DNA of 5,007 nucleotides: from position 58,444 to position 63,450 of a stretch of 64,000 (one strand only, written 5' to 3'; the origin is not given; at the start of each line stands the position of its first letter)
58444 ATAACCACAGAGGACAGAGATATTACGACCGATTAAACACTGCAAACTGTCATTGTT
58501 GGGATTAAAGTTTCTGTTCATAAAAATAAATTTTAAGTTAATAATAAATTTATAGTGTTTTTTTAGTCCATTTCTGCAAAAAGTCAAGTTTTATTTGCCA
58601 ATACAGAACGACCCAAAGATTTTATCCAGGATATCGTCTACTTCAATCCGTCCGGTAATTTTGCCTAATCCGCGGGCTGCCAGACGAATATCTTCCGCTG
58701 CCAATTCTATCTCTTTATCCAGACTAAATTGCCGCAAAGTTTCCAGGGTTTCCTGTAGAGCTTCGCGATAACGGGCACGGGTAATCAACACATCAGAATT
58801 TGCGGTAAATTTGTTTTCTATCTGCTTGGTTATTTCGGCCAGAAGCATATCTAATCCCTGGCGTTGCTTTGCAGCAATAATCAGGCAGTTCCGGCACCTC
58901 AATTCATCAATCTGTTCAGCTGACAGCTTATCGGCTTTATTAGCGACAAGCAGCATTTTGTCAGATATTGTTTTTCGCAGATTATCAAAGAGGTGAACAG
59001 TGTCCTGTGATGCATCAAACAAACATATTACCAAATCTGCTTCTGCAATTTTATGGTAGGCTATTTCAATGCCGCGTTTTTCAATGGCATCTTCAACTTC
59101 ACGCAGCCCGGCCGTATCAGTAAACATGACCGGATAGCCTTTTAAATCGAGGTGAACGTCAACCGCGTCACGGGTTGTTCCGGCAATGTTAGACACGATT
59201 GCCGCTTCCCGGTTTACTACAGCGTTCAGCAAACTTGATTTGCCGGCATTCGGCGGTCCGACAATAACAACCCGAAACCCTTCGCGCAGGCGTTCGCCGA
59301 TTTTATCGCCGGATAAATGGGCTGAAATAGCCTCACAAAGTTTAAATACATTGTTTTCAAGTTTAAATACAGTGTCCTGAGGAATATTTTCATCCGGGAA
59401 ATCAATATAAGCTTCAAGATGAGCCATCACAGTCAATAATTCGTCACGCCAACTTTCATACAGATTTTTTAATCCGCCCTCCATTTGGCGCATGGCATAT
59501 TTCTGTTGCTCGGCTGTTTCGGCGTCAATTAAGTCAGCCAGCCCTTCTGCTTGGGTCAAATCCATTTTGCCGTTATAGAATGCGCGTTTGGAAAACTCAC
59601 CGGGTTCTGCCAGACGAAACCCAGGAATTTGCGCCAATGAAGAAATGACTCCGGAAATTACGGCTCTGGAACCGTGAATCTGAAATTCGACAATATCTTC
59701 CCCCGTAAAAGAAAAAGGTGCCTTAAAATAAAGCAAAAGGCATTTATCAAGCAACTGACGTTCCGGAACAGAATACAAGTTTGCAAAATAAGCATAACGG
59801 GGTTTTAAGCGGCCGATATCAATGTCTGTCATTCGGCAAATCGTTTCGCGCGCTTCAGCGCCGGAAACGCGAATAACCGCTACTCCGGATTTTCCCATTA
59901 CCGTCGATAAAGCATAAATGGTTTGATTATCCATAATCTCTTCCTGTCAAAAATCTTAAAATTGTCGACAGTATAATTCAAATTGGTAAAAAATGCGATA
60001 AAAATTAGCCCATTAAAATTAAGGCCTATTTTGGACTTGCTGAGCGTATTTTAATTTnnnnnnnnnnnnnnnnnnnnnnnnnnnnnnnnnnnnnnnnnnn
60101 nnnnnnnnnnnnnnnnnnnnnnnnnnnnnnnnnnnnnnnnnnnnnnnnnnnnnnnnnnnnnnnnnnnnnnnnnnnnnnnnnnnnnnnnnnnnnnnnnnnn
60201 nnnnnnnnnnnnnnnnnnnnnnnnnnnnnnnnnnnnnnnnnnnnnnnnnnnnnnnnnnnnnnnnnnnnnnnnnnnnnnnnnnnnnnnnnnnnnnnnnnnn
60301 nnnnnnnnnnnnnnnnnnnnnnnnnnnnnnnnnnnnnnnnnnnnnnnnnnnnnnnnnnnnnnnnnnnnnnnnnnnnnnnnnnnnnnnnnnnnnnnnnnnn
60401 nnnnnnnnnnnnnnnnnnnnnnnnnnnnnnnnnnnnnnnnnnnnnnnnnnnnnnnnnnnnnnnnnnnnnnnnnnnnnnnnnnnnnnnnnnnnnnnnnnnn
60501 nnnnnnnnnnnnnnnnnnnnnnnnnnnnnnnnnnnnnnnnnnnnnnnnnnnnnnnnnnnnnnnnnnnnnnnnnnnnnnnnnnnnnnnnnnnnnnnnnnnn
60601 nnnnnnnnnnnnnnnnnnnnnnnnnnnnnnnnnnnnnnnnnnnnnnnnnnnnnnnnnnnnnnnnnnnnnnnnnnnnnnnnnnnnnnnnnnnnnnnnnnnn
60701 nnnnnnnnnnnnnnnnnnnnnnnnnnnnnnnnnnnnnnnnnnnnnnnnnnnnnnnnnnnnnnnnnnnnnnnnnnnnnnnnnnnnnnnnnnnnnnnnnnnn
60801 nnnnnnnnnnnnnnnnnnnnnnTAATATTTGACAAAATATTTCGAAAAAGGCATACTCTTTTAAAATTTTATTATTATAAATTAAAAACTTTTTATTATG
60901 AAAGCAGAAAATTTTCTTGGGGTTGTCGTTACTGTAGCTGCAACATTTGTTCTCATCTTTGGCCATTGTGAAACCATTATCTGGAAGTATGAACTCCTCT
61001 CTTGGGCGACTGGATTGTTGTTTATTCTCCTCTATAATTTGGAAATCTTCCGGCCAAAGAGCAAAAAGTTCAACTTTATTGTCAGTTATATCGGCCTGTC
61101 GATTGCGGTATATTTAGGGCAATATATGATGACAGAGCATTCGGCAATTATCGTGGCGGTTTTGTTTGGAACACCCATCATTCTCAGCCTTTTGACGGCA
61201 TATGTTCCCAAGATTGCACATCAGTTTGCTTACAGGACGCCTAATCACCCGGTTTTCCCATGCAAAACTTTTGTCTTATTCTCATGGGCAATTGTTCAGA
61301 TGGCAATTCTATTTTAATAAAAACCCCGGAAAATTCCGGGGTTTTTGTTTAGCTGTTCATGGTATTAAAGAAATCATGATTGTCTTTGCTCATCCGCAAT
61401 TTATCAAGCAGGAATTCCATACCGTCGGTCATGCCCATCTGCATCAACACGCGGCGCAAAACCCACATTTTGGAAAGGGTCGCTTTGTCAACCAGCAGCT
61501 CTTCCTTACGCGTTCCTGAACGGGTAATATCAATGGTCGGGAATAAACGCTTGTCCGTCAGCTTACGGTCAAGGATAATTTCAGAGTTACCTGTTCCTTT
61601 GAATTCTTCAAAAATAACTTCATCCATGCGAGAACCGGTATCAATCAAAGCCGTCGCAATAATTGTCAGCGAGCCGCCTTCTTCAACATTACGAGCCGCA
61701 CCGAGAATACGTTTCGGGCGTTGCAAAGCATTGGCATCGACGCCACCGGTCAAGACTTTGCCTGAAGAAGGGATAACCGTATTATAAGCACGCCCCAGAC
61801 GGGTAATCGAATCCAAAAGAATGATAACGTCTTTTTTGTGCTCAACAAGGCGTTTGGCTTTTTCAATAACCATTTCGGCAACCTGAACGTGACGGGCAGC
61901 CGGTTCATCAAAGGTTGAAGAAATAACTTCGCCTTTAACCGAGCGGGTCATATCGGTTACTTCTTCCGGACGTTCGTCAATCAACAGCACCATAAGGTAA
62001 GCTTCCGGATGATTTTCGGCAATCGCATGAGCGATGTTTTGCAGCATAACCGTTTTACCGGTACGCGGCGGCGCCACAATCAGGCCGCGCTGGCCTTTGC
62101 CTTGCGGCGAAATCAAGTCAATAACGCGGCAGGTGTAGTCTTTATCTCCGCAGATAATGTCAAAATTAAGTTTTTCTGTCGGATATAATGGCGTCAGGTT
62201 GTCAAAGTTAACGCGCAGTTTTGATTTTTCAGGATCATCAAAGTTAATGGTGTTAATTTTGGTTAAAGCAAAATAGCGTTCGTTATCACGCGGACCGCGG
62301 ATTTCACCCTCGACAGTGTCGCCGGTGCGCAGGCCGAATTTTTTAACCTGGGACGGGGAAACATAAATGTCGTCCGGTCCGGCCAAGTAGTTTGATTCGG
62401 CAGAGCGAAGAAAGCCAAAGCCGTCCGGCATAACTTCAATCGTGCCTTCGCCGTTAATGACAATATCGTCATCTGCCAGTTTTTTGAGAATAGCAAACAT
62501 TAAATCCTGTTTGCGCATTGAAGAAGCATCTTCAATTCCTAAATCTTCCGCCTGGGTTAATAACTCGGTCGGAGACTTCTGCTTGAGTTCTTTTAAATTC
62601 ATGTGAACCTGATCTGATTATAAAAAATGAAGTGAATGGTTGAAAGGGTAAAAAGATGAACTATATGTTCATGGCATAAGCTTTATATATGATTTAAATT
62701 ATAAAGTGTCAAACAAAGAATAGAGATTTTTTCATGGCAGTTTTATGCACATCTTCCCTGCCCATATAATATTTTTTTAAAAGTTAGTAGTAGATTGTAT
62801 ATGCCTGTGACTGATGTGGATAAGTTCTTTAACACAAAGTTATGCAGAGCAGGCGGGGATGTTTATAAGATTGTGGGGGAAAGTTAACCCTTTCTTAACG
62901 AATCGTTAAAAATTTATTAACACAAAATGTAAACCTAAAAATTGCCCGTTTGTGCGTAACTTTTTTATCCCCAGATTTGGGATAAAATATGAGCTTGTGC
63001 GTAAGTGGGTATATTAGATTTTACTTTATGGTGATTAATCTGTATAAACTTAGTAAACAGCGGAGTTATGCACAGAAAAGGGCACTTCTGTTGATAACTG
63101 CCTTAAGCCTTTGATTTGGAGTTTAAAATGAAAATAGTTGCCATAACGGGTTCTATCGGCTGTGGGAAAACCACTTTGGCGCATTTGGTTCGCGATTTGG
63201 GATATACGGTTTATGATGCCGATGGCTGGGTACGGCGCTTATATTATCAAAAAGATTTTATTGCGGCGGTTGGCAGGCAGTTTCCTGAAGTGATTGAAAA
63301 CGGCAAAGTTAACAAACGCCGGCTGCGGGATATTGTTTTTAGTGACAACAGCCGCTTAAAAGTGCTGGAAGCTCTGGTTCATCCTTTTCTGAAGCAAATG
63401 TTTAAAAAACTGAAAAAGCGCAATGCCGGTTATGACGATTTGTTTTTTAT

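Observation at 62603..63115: rho/coaE intergenic region with a perfect DnaA box plus two tandem CtrA boxes, candidate oriC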

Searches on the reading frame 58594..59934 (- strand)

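Call 7: search_protein_families(library=ncbifam, proteins=[window:58594-59934:-], max_evalue=0.00001)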
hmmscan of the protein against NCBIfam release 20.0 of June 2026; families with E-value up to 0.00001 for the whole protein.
window:58594-59934:- (447 aa): 18 families
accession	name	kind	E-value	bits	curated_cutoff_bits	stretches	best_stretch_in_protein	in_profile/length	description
NF003661.0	PRK05291.1-3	equivalog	8.2e-169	562.7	380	1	3-447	3-448/448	tRNA uridine-5-carboxymethylaminomethyl(34) synthesis GTPase MnmE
TIGR00450.1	mnmE_trmE_thdF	equivalog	3.5e-103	346.1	252.6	1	11-447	2-446/446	tRNA uridine-5-carboxymethylaminomethyl(34) synthesis GTPase MnmE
TIGR03594.1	GTPase_EngA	equivalog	2.6e-33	115.7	306.7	1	194-319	147-278/432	ribosome biogenesis GTPase Der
NF000908.1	PRK00089.1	equivalog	8.7e-27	94.1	237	1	222-396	6-191/291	GTPase Era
TIGR03918.1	GTP_HydF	equivalog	2.2e-25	89.3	325.55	1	221-378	9-173/392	[FeFe] hydrogenase H-cluster maturation GTPase HydF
NF002828.0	PRK03003.1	equivalog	1.4e-17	63.5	631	1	219-313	212-310/477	ribosome biogenesis GTPase Der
TIGR00231.1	small_GTP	domain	2.1e-17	63.4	42.5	1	220-338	4-126/164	GTP-binding protein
NF007071.0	PRK09518.1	equivalog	3.6e-17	62.1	953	1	220-337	445-568/706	bifunctional cytidylate kinase/GTPase Der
TIGR00436.1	era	equivalog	3.9e-17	62.5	116.25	1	221-432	2-227/270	GTPase Era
TIGR03596.1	GTPase_YlqF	equivalog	1.2e-12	47.8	208.2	1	195-276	93-172/276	ribosome biogenesis GTPase YlqF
TIGR00437.1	feoB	equivalog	9.8e-12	44.3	315.65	1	226-397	1-179/594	ferrous iron transport protein B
TIGR03156.1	GTP_HflX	equivalog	3.7e-11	42.5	216.75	1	217-371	187-350/351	GTPase HflX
TIGR03597.1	GTPase_YqeH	equivalog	2e-07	30.5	297.4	1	214-281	150-219/361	ribosome biogenesis GTPase YqeH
NF008956.1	PRK12299.1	equivalog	5.7e-07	28.8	300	1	222-373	161-326/327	GTPase ObgE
TIGR03598.1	GTPase_YsxC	equivalog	1.3e-06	28.2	124.45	0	219-344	18-149/186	ribosome biogenesis GTP-binding protein YihA/YsxC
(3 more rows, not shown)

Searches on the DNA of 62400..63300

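Call 25: search_rna_families(source=window, start=62400, end=63300, threshold=evalue, max_evalue=1)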
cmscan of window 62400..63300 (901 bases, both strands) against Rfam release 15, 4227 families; matches with E-value up to 1: 0.
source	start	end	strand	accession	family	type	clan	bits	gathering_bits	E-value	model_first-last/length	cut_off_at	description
